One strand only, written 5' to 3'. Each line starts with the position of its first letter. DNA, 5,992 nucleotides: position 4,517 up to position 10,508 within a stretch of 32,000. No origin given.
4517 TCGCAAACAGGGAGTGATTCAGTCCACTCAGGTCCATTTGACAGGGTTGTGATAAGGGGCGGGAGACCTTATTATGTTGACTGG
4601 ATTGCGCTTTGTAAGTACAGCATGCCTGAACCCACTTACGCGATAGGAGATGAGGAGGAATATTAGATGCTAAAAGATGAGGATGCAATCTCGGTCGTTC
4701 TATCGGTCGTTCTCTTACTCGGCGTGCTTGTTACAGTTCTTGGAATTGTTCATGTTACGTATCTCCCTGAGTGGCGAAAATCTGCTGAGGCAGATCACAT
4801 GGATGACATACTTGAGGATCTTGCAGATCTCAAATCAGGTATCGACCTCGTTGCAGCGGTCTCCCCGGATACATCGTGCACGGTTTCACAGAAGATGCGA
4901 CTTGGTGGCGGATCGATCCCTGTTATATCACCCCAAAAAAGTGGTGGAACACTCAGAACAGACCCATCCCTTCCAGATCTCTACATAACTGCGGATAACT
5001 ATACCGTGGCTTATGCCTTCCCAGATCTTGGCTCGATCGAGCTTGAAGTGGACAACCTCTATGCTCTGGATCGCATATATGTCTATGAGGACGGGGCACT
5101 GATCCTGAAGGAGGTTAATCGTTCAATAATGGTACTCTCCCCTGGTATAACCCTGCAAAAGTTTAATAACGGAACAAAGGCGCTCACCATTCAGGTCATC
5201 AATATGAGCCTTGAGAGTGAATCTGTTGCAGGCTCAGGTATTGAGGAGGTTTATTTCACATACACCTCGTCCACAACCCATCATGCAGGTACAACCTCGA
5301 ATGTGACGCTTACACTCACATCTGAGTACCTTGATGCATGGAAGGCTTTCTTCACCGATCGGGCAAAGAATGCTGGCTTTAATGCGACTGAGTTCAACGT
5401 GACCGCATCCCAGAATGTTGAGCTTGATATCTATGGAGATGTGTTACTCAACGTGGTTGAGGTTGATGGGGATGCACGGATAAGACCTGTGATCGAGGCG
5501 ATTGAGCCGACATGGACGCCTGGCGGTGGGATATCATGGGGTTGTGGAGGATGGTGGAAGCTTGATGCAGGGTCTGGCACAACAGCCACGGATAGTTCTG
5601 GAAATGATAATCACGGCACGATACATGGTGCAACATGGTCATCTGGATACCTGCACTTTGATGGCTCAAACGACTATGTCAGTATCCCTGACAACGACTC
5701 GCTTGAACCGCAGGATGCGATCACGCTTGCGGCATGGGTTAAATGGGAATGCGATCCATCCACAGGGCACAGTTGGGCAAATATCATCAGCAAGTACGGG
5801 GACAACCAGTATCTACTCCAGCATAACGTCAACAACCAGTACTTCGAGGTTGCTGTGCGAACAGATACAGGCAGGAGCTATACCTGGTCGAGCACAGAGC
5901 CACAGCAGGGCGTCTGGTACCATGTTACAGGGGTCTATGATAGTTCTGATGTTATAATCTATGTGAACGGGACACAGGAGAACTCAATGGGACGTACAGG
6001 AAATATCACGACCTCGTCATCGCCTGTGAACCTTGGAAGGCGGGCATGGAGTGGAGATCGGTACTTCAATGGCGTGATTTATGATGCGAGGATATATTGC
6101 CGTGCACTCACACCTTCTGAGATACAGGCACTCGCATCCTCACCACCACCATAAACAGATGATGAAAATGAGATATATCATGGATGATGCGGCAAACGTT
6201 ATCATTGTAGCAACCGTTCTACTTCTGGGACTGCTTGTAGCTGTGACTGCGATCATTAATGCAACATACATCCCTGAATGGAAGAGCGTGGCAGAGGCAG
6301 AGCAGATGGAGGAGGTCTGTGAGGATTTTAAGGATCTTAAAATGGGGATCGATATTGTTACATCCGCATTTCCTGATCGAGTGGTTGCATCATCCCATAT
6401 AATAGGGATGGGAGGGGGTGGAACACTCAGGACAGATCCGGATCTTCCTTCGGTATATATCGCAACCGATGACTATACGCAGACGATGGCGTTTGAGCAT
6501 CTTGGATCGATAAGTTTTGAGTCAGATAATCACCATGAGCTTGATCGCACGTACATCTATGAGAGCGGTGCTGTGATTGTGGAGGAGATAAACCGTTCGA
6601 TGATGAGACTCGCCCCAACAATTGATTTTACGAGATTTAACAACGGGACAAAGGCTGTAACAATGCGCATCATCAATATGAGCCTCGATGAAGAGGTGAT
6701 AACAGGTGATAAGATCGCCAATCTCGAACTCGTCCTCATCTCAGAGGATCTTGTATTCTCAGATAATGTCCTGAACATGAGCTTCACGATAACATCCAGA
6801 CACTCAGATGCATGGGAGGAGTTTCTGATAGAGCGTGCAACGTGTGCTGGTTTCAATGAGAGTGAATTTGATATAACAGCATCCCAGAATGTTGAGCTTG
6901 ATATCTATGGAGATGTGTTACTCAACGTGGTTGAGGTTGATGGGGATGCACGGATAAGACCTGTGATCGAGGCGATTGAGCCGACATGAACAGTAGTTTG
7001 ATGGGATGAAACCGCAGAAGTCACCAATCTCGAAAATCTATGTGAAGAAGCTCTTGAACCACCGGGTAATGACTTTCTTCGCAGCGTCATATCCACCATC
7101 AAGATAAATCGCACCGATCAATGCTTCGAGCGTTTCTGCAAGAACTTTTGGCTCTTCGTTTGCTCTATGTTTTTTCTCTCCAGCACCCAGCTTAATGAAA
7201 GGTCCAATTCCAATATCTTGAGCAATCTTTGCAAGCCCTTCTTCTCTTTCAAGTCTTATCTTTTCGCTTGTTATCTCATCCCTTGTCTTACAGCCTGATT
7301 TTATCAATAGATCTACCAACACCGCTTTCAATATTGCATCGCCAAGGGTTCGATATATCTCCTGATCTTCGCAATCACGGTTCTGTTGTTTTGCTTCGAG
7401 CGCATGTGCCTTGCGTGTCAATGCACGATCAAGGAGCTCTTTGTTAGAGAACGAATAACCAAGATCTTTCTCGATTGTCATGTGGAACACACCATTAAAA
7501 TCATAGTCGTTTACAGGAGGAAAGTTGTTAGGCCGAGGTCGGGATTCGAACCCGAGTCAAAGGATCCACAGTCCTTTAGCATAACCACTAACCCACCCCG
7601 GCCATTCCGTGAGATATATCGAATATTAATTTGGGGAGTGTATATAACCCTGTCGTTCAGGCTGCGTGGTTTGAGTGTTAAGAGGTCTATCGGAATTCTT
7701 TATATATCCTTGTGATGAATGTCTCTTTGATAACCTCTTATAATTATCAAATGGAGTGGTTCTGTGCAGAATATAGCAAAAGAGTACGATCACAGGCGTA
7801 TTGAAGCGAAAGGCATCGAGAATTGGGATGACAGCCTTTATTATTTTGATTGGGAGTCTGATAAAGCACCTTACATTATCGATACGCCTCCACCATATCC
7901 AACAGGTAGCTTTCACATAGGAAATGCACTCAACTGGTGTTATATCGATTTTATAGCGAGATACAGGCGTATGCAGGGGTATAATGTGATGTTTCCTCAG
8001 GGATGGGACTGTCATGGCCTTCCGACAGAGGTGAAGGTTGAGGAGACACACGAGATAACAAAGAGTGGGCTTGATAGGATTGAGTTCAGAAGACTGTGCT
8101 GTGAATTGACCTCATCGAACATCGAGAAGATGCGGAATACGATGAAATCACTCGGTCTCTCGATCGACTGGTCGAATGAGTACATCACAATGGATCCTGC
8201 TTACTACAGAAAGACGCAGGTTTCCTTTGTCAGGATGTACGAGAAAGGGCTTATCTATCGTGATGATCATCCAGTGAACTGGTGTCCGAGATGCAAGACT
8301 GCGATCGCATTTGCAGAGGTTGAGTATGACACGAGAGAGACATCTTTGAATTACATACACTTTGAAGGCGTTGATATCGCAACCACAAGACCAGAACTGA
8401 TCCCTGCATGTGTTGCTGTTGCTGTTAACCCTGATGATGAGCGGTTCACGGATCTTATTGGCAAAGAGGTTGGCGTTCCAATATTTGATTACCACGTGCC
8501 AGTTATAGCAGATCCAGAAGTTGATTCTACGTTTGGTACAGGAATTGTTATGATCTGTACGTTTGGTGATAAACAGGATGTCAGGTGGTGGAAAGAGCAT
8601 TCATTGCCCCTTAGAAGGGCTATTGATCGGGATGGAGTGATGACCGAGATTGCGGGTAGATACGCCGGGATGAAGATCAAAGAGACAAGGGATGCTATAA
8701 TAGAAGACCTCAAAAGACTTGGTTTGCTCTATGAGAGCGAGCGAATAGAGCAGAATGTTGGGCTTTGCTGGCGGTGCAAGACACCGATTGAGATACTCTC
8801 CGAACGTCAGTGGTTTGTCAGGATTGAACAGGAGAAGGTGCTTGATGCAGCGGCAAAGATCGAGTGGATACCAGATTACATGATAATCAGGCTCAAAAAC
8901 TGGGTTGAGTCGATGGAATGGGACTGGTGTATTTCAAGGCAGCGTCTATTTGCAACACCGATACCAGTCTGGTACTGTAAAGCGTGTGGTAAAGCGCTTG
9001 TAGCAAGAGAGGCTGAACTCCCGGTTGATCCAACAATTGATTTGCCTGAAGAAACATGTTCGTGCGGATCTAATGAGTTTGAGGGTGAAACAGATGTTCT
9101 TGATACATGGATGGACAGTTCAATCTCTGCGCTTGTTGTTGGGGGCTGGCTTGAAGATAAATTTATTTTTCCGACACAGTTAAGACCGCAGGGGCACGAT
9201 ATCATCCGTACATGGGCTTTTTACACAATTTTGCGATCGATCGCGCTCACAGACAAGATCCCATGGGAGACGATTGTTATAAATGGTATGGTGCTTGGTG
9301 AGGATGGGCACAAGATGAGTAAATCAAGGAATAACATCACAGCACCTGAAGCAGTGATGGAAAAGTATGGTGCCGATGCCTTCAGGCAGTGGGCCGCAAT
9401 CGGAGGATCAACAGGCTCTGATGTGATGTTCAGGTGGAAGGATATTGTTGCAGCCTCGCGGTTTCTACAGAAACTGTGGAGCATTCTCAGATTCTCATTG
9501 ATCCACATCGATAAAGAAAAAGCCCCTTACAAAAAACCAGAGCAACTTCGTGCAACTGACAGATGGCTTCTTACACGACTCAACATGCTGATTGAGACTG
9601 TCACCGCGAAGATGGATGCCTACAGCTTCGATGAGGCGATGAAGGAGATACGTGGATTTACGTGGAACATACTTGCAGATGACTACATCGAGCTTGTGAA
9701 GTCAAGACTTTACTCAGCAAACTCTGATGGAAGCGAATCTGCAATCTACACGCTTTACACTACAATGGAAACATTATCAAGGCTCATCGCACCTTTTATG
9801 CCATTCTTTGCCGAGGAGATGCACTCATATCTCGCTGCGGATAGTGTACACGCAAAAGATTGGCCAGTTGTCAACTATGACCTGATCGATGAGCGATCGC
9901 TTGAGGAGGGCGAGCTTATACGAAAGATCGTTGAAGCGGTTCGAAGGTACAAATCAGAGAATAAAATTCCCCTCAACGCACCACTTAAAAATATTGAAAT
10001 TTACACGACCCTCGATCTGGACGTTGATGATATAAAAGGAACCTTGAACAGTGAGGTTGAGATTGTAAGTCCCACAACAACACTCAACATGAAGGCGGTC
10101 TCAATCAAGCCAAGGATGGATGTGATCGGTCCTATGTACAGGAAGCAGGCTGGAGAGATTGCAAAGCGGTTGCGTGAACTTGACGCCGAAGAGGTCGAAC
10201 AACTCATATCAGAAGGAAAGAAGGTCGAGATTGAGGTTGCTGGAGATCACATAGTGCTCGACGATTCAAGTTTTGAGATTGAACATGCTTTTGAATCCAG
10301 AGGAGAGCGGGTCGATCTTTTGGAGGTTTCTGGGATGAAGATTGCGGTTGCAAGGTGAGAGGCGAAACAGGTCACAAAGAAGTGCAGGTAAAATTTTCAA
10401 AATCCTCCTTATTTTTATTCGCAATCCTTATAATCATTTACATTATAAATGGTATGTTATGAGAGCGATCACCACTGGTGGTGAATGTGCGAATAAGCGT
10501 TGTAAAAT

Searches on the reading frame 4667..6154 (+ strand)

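Call 93: search_protein_families(library=pfam, proteins=[window:4667-6154:+], max_evalue=0.001)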
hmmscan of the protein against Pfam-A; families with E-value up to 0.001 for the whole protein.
window:4667-6154:+ (495 aa): 2 families
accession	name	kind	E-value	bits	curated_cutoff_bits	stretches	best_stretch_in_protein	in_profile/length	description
PF13385.13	Laminin_G_3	-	4.5e-32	111.7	27.6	1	332-487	1-151/151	Concanavalin A-like lectin/glucanases superfamily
PF23960.2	DUF7289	-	1.8e-14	54.3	27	1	7-266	2-235/238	Family of unknown function (DUF7289)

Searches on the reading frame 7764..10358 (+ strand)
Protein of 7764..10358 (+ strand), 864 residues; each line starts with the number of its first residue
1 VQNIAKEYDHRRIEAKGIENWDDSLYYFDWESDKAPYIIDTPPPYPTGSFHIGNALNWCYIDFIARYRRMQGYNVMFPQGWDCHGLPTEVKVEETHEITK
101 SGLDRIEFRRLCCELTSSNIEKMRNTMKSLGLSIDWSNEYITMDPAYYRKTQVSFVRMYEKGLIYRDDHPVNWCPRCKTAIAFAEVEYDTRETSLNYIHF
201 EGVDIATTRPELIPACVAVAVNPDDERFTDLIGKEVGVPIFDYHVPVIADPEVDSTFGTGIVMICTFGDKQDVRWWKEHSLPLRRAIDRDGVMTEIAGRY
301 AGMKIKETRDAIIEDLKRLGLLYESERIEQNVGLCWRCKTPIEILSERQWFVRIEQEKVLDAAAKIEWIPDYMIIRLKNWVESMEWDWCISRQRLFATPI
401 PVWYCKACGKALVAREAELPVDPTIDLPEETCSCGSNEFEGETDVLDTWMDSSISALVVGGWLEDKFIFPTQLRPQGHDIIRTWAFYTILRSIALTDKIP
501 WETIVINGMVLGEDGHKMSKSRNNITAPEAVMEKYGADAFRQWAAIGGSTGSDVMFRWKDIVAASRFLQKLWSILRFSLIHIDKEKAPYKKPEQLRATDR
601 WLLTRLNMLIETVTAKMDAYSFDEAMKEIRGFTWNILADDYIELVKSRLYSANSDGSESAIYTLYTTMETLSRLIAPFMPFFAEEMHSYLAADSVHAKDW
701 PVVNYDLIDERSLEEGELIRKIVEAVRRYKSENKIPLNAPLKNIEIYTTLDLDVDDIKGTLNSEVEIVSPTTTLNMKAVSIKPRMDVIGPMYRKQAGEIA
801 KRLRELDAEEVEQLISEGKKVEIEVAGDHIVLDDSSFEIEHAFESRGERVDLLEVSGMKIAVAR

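Call 93: search_protein_families(library=pfam, proteins=[window:7764-10358:+], max_evalue=0.001)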
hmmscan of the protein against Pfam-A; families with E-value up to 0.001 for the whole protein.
window:7764-10358:+ (864 aa): 5 families
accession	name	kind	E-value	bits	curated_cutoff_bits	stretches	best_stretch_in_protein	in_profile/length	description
PF00133.28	tRNA-synt_1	-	1.8e-96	323.8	22.7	1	19-555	4-412/414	tRNA synthetases class I (I, L, M and V)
PF08264.19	Anticodon_1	-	2.3e-39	135.1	25.1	1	599-743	1-146/148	Anticodon-binding domain of tRNA ligase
PF09334.17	tRNA-synt_1g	-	1.9e-22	80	20.1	2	38-182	2-131/391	tRNA synthetases class I (M)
PF19302.4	DUF5915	-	2.8e-06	27.4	27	1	777-841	23-86/195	Domain of unknown function (DUF5915)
PF01406.26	tRNA-synt_1e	-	0.00017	21.5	27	0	491-542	228-278/301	tRNA synthetases class I (C) catalytic domain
